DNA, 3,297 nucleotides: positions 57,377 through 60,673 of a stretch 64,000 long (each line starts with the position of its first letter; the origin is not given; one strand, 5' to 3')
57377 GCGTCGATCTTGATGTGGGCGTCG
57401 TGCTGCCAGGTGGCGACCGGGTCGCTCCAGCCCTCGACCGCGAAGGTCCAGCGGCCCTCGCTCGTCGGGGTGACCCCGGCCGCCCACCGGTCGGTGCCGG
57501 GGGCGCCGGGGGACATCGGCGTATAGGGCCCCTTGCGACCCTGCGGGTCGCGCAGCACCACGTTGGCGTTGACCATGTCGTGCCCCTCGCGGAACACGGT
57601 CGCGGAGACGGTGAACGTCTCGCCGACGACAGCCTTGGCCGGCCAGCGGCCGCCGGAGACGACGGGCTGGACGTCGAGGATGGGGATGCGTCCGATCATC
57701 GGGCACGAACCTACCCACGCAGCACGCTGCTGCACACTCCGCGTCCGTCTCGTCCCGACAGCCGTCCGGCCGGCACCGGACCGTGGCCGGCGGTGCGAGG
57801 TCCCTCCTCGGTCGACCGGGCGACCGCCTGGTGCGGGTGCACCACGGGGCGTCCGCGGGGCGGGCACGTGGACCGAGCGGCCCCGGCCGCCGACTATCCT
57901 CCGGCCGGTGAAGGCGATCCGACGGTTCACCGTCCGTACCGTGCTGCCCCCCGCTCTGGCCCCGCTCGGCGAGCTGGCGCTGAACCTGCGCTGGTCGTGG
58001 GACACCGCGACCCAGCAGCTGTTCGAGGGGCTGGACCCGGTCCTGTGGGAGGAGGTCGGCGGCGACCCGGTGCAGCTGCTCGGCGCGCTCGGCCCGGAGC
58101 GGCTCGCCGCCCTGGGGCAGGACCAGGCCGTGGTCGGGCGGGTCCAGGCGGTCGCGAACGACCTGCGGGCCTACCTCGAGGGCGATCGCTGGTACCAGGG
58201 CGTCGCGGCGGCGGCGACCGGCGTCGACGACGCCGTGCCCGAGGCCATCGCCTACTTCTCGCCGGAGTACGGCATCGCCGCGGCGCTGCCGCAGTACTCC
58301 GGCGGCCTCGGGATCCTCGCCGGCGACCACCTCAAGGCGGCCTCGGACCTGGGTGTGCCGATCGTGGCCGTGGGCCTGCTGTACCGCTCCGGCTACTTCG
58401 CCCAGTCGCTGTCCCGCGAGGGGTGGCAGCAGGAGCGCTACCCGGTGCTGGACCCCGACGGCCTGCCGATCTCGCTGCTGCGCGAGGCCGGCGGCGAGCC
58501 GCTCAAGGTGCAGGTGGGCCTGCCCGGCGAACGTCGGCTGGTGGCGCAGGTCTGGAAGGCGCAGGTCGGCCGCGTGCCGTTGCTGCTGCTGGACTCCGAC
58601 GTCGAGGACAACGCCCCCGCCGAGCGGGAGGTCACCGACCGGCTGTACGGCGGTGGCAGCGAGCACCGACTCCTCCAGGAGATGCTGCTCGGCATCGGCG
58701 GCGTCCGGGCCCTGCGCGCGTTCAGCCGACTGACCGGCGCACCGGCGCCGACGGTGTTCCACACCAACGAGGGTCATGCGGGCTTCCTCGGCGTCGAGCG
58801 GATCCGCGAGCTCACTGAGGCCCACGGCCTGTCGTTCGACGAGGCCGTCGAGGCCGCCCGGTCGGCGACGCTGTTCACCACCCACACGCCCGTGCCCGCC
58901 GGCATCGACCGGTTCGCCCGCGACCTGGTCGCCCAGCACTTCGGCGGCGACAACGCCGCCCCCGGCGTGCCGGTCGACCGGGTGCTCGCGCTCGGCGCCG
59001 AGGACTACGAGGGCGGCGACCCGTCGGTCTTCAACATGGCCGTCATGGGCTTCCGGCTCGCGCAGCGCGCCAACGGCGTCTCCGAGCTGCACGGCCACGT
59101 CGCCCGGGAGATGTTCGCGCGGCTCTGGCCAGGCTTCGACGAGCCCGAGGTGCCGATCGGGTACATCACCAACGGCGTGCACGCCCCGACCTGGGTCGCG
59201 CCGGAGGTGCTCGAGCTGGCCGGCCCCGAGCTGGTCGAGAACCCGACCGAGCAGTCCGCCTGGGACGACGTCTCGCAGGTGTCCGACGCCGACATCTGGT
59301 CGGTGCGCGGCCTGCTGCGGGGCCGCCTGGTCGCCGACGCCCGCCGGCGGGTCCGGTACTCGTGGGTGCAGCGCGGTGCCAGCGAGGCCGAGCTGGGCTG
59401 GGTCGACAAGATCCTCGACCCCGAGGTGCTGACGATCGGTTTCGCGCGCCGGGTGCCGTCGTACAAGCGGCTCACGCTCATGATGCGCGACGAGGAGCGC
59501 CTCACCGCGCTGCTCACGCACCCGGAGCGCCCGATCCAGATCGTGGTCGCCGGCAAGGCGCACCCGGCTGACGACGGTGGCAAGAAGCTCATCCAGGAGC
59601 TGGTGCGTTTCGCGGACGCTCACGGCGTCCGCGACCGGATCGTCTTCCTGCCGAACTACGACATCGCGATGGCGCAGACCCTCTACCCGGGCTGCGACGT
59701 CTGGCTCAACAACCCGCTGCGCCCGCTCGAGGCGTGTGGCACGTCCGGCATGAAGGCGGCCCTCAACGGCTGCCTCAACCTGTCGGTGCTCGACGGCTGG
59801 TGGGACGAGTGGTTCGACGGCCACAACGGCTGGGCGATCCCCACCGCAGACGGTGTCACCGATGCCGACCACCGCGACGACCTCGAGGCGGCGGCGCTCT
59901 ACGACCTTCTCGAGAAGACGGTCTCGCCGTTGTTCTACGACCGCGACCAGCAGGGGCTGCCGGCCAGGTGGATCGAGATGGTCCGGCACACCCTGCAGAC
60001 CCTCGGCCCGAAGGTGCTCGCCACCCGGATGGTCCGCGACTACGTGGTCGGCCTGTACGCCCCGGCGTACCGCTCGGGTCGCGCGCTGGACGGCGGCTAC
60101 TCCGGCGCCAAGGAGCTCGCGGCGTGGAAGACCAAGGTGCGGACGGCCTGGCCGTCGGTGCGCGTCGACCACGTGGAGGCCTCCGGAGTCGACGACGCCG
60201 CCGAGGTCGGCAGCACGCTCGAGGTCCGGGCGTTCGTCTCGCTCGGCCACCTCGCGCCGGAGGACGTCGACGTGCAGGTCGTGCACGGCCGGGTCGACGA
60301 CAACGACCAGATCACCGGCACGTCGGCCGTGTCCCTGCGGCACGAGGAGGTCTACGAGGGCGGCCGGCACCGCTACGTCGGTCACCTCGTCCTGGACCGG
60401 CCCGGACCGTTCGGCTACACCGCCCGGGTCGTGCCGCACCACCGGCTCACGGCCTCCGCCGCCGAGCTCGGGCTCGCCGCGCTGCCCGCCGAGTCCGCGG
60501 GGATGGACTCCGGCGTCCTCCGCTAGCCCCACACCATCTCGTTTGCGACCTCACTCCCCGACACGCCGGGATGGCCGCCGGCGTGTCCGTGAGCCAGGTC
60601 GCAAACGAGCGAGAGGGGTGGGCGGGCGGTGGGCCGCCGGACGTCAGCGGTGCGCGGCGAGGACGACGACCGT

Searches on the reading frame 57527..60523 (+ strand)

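Call 53: search_protein_families(library=pfam, proteins=[window:57527-60523:+], max_evalue=0.00001)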
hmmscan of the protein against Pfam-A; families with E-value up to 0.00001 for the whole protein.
window:57527-60523:+ (999 aa): 2 families
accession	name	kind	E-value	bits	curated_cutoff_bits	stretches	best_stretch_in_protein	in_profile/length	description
PF11897.13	DUF3417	-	9.2e-31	107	25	1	140-254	1-109/109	Protein of unknown function (DUF3417)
PF00343.26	Phosphorylase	-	6.1e-26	91.3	27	1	502-757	324-579/713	Carbohydrate phosphorylase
